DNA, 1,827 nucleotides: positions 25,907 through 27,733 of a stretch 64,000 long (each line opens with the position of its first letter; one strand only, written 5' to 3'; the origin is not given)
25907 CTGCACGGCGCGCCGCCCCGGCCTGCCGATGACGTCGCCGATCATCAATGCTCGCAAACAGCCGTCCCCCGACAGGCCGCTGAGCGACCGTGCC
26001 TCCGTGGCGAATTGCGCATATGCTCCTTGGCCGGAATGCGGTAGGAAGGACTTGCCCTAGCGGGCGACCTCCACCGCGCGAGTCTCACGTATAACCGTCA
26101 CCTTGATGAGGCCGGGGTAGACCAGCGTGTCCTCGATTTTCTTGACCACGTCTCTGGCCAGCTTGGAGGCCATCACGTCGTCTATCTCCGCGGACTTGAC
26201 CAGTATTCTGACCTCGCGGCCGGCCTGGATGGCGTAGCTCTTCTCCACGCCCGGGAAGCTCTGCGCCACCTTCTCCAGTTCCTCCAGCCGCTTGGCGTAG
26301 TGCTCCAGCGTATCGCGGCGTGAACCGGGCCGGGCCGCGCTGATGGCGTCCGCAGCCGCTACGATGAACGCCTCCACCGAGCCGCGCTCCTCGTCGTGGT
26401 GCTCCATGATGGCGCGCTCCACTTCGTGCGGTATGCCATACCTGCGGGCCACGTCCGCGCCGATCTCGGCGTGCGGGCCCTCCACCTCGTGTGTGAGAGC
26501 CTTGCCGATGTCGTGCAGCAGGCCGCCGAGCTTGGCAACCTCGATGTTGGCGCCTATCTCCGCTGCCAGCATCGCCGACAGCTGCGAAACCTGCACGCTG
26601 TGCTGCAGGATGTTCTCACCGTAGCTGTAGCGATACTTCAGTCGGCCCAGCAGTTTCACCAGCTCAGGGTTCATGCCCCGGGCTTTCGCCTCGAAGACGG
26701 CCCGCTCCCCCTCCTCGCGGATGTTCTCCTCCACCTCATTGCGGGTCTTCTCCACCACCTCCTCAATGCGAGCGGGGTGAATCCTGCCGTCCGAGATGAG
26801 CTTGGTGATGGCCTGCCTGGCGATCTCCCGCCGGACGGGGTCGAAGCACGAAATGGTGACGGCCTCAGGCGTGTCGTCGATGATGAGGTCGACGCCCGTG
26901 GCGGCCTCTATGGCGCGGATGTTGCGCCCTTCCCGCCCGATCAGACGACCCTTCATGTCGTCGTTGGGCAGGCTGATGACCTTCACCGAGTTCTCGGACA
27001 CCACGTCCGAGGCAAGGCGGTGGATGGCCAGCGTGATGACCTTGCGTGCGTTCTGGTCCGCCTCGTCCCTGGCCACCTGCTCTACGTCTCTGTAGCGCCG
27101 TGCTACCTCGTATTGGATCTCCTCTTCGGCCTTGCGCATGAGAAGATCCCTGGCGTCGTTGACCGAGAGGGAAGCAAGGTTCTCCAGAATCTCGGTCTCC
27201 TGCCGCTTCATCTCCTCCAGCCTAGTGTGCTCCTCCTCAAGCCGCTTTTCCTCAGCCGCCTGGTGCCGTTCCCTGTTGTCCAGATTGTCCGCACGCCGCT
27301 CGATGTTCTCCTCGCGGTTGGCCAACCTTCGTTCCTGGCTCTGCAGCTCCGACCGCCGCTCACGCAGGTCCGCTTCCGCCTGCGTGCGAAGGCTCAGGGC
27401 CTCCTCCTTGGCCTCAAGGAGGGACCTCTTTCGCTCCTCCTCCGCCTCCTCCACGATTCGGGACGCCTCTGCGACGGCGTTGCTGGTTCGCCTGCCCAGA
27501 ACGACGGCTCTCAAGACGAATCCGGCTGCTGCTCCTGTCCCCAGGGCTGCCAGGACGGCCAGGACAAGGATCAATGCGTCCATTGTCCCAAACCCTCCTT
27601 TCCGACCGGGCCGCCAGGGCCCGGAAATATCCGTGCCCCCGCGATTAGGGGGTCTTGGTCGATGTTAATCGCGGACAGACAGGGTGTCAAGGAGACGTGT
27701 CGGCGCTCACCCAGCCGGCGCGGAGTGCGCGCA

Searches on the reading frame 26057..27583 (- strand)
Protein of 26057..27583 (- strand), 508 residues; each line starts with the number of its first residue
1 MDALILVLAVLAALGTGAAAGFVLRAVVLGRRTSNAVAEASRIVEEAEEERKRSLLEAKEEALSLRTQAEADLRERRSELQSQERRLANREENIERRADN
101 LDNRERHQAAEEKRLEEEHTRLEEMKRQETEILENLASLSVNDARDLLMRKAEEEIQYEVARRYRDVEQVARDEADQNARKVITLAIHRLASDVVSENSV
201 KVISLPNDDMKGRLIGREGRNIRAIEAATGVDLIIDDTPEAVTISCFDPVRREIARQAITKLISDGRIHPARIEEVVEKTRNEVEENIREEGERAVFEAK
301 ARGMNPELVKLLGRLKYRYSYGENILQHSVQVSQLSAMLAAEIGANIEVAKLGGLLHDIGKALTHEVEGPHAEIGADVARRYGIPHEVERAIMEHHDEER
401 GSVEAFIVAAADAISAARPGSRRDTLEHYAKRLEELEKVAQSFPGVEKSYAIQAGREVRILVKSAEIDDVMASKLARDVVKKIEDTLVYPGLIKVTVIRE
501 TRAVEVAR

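Call 40: find_encoding_contigs(protein=window:26057-27583:-, flank=10000, max_places=1)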
Protein window:26057-27583:- (508 aa): 9 contigs read that carry it; 1 place shown.
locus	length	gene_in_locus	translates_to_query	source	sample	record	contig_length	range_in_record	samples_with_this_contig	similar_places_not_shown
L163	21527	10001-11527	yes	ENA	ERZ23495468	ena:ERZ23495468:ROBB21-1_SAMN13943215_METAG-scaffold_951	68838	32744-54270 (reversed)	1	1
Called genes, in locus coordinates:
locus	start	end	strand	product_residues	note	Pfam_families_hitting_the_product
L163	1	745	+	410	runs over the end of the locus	-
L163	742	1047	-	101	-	-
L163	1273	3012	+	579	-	PF00795:CN_hydrolase, PF02540:NAD_synthase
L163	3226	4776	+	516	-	PF00171:Aldedh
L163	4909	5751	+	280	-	PF19420:DDAH_eukar, PF02274:ADI (faint)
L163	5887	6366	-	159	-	PF00892:EamA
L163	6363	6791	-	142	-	PF00892:EamA, PF03151:TPT (weak)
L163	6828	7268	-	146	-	PF08279:HTH_11 (weak), PF13404:HTH_AsnC-type, PF13412:HTH_24, PF01047:MarR (weak), PF22482:AsnC_trans_reg_3, PF01037:AsnC_trans_reg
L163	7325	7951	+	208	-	-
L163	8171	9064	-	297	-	PF13620:CarboxypepD_reg (faint), PF04991:LicD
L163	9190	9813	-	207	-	PF13238:AAA_18 (weak)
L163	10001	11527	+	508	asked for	PF12072:RNase_Y_N, PF00013:KH_1, PF22891:KH_PNO1_2nd (faint), PF01966:HD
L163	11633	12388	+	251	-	PF00149:Metallophos (weak), PF13277:YmdB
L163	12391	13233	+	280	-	PF02811:PHP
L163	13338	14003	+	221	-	PF02660:G3P_acyltransf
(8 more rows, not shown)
